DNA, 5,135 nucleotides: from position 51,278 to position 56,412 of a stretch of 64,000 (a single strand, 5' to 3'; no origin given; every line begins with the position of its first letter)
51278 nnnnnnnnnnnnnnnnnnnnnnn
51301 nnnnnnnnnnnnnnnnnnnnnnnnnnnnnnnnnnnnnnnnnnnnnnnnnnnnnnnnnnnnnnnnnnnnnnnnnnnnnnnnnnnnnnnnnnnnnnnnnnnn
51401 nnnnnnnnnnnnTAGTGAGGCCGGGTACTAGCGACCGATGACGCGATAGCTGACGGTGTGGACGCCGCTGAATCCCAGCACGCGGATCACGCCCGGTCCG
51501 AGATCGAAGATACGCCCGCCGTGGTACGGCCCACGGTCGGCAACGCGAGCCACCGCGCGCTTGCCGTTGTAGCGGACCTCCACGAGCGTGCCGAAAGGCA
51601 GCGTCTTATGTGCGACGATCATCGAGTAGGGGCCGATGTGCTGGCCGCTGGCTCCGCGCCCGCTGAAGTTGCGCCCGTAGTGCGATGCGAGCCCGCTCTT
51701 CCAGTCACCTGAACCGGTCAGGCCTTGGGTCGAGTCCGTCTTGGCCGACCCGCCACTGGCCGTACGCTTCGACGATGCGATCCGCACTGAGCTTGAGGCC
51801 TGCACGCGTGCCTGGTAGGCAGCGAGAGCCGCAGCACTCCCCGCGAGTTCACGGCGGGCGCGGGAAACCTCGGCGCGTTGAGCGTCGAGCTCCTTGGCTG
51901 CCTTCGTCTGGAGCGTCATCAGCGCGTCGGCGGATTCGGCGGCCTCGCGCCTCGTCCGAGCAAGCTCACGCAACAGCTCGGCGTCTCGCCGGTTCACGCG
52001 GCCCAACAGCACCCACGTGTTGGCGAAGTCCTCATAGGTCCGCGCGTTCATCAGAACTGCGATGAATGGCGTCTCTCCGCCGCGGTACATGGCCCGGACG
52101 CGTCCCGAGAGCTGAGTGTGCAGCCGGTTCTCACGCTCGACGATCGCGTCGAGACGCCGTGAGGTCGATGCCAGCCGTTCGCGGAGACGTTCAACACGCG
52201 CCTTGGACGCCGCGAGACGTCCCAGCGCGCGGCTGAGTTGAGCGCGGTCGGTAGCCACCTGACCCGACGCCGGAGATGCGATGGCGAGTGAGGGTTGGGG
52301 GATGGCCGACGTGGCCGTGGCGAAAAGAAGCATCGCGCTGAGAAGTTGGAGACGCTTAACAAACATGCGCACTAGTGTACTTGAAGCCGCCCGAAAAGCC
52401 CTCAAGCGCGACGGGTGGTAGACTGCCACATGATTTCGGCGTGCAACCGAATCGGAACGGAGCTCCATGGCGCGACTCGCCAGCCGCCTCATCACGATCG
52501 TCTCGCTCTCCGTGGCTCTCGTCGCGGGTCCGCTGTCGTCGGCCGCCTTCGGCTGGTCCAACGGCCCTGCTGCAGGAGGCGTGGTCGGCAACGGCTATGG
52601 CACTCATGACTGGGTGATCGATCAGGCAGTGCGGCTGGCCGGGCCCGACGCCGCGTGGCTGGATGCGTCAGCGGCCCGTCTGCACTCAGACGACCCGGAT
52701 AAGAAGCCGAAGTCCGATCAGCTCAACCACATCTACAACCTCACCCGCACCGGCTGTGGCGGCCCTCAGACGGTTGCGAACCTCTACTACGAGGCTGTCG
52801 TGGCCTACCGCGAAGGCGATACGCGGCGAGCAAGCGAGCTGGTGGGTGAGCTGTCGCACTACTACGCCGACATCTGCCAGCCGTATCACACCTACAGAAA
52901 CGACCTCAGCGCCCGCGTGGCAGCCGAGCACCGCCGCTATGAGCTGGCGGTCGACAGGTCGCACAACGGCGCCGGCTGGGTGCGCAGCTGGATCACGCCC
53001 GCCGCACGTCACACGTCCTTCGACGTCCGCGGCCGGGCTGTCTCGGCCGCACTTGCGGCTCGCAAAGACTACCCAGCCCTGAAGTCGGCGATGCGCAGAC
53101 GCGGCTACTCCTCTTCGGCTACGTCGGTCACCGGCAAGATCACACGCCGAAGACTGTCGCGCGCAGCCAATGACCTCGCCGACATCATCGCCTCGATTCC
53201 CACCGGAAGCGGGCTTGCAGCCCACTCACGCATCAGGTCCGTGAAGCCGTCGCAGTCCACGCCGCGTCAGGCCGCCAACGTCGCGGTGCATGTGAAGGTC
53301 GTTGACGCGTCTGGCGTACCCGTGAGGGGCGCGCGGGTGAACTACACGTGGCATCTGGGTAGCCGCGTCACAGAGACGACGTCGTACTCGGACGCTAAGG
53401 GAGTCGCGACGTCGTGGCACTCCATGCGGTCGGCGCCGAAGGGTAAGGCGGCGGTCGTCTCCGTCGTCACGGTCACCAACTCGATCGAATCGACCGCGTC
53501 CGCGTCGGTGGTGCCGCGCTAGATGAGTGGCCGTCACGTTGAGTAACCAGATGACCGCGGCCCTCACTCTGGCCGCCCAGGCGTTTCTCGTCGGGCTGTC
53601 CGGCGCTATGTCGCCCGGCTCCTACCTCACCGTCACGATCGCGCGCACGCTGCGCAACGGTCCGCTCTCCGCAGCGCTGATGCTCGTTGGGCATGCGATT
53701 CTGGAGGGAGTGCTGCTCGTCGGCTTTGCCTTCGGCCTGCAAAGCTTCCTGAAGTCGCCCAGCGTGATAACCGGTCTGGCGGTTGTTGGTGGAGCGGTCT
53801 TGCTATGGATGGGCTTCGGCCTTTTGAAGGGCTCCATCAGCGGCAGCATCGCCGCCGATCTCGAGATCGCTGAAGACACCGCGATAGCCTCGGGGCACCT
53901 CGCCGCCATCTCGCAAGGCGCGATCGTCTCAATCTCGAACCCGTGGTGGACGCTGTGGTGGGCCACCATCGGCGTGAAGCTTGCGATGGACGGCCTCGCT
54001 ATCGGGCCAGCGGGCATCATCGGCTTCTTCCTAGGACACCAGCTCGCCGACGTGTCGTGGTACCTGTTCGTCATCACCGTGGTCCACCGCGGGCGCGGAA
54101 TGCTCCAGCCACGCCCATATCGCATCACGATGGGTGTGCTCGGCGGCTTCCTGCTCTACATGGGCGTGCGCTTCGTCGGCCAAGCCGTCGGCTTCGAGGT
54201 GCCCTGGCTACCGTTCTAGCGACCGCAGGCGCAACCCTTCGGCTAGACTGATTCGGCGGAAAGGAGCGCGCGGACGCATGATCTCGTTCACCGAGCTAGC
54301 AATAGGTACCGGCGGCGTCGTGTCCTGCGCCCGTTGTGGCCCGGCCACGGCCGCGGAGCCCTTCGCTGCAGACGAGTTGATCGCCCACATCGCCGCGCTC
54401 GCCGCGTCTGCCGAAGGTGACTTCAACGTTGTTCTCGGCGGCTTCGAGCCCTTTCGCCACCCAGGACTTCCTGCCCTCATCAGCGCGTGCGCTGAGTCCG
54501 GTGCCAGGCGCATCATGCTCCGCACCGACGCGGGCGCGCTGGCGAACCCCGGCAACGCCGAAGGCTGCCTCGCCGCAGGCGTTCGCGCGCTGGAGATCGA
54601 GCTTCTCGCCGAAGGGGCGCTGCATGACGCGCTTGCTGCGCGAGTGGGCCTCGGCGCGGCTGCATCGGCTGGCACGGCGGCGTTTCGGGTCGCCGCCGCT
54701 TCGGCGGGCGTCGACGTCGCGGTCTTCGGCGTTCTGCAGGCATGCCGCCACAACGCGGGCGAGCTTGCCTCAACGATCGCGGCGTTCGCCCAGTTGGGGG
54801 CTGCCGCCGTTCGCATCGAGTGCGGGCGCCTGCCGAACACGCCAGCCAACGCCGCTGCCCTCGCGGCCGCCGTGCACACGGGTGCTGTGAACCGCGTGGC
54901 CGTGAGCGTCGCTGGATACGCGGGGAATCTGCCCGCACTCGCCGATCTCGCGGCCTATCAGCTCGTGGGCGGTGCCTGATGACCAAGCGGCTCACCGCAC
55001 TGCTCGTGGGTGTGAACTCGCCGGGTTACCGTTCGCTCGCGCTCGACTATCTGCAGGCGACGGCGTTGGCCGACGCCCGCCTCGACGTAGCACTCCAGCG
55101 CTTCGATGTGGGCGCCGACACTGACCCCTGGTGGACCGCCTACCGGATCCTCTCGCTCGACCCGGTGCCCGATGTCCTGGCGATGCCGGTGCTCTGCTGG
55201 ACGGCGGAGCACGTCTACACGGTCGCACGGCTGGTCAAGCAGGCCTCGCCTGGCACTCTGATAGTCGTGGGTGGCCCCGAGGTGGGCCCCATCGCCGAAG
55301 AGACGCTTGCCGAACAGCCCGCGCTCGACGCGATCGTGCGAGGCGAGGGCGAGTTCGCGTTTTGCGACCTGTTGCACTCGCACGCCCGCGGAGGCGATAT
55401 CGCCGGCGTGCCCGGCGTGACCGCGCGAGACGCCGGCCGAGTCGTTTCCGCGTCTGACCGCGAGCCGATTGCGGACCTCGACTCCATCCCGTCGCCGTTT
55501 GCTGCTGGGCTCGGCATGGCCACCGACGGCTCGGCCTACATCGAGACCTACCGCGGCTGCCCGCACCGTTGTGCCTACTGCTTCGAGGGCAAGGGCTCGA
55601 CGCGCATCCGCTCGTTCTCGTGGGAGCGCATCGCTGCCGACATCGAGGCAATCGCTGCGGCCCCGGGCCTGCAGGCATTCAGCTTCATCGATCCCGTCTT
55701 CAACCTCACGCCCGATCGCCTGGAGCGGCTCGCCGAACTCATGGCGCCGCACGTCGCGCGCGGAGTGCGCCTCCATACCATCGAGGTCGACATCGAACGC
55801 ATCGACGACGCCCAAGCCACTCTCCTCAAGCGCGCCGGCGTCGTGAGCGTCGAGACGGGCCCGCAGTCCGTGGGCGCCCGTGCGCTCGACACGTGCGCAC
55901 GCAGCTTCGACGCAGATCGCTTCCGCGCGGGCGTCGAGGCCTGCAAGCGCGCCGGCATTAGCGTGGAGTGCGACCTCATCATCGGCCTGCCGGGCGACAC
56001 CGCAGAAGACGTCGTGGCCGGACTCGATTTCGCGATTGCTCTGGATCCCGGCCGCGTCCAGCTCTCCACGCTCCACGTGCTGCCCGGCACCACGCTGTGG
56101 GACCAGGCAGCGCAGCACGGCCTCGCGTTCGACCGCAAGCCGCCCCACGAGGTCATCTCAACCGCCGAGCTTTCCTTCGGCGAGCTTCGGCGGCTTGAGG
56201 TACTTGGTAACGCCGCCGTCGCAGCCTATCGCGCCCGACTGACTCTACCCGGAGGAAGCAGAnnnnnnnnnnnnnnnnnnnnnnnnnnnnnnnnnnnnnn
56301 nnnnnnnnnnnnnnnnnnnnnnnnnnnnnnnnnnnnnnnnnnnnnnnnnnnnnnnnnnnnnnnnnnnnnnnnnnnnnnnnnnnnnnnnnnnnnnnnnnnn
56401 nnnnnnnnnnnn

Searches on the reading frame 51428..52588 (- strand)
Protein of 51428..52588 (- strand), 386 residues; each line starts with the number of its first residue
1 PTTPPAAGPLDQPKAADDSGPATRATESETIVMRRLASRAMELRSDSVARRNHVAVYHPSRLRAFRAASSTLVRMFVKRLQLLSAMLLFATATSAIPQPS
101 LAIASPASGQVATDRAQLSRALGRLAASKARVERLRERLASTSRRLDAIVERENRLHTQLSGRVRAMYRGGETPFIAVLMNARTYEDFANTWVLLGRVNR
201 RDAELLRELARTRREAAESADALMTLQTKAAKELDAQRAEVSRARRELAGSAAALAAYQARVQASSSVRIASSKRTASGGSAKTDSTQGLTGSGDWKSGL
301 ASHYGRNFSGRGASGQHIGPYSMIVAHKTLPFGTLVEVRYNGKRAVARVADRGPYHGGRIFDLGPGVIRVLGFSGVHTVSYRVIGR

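Call 16: search_protein_families(library=pfam, proteins=[window:51428-52588:-], max_evalue=0.001)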
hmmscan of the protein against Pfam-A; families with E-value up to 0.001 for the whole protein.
window:51428-52588:- (386 aa): 1 family
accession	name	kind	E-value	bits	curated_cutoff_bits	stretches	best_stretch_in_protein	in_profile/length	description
PF03330.24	DPBB_1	-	2.9e-11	43.9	28.8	1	299-375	4-77/83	Lytic transglycolase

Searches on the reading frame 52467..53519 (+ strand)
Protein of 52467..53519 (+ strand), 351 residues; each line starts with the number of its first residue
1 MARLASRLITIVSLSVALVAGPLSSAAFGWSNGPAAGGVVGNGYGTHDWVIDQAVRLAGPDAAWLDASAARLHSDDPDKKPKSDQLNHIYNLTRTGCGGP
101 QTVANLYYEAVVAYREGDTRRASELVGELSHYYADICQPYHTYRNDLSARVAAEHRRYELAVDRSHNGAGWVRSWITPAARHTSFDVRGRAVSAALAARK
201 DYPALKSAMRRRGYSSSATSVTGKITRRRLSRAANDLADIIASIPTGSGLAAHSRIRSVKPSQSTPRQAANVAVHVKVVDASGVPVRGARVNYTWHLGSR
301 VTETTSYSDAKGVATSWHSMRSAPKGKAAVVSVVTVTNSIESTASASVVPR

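Call 16: search_protein_families(library=pfam, proteins=[window:52467-53519:+], max_evalue=0.001)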
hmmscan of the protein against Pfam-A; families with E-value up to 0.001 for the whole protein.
window:52467-53519:+ (351 aa): 2 families
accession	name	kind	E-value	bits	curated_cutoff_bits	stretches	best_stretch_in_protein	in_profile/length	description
PF00882.24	Zn_dep_PLPC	-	3.1e-10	40.7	26.8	1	50-180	5-142/167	Zinc dependent phospholipase C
PF02369.22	Big_1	-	4.6e-05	23.9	34.9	1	268-344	15-88/93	Bacterial Ig-like domain (group 1)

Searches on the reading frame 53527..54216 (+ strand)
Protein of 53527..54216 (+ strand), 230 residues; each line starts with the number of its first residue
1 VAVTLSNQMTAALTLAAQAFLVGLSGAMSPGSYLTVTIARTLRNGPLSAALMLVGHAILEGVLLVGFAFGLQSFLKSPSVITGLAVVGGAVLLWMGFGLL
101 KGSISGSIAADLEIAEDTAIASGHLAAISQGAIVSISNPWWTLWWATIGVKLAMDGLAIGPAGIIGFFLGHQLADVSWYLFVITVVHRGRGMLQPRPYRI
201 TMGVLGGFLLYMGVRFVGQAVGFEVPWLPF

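Call 16: search_protein_families(library=pfam, proteins=[window:53527-54216:+], max_evalue=0.001)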
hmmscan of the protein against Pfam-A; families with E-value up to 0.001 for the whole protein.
window:53527-54216:+ (230 aa): 1 family
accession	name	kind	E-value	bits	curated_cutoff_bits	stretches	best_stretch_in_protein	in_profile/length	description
PF01810.24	LysE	-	1.8e-28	99.8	25.6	1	24-217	1-190/193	LysE type translocator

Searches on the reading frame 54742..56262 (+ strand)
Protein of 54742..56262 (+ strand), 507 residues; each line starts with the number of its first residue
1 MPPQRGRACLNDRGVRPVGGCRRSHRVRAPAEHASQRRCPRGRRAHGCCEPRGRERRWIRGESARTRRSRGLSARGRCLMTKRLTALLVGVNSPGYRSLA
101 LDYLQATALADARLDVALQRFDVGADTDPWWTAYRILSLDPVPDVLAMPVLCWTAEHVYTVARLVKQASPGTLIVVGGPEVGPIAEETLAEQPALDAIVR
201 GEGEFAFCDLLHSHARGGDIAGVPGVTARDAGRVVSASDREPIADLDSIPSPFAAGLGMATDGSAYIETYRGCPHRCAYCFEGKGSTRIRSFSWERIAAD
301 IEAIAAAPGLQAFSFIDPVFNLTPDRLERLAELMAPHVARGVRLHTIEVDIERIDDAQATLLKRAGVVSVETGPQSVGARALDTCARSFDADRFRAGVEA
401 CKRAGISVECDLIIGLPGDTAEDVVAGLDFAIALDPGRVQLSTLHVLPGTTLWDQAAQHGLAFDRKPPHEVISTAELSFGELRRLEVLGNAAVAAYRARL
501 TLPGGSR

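Call 17: search_protein_families(library=pfam, proteins=[window:54742-56262:+], max_evalue=0.001)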
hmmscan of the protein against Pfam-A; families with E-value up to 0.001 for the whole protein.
window:54742-56262:+ (507 aa): 2 families
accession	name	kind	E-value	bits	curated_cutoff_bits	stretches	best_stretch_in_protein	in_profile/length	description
PF04055.27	Radical_SAM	-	4.8e-21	76.1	29.5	1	267-430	1-165/166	Radical SAM superfamily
PF02310.24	B12-binding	-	5.9e-11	42.7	32.1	1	142-210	51-120/121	B12 binding domain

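Call 77: search_protein_families(library=ncbifam, proteins=[window:54742-56262:+], max_evalue=0.00001)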
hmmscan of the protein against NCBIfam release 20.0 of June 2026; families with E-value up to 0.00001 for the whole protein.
window:54742-56262:+ (507 aa): 26 families (the best 25 are shown)
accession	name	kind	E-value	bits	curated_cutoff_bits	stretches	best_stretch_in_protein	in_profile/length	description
NF033712.0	B12_rSAM_KedN5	subfamily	6.7e-46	156.7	700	1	99-462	18-397/624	KedN5 family methylcobalamin-dependent radical SAM C-methyltransferase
TIGR03471.1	HpnJ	equivalog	5.7e-35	121.1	577.6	1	160-467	86-398/472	hopanoid biosynthesis associated radical SAM protein HpnJ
TIGR04072.2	rSAM_ladder_B12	equivalog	1.9e-27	96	360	1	152-462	80-378/443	lipid biosynthesis B12-binding/radical SAM protein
TIGR04013.1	B12_SAM_MJ_1487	hypoth_equivalog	5e-26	91.4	251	1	157-457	55-358/382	TIGR04013 family B12-binding domain/radical SAM domain-containing protein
TIGR02026.1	BchE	equivalog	1.1e-24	87.1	481.35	1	142-461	63-392/497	magnesium-protoporphyrin IX monomethyl ester anaerobic oxidative cyclase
NF050148.1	rSAM_ApyD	equivalog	5e-23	81.3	750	1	143-459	75-396/645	RiPP biosynthesis radical SAM protein ApyD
TIGR04479.1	bcpD_PhpK_rSAM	subfamily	8e-21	74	600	1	155-461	124-436/504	PhpK family radical SAM P-methyltransferase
TIGR03975.1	rSAM_ocin_1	subfamily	3e-20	72.3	281.85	1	161-423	147-419/606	RiPP maturation radical SAM C-methyltransferase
TIGR04014.1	B12_SAM_MJ_0865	equivalog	1.3e-19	70.4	360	1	162-458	58-360/434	methyl-coenzyme M reductase glutamine C-methyltransferase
NF033070.1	rSAM_AprD4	equivalog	7.6e-18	64.6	500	1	259-482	191-420/456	AprD4 family radical SAM diol-dehydratase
NF038361.1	rSAM_Sden_1168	equivalog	8e-17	61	575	1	156-461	155-478/560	Sden_1168 family B12-binding radical SAM P-methyltransferase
TIGR04367.1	HpnR_B12_rSAM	equivalog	5.5e-16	58.2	650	1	157-459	76-376/490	hopanoid C-3 methylase HpnR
TIGR04385.1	B12_rSAM_cofa1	equivalog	6.3e-15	55.3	450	1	162-427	90-357/438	B12 lower ligand biosynthesis radical SAM protein BzaD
NF006064.0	PRK08207.2-2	equivalog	4.8e-12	45.6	504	1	322-459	214-353/465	coproporphyrinogen III oxidase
TIGR01212.1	TIGR01212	equivalog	7.9e-12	44.9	180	1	362-455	133-226/302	tRNA modification radical SAM protein MnmL/YtqA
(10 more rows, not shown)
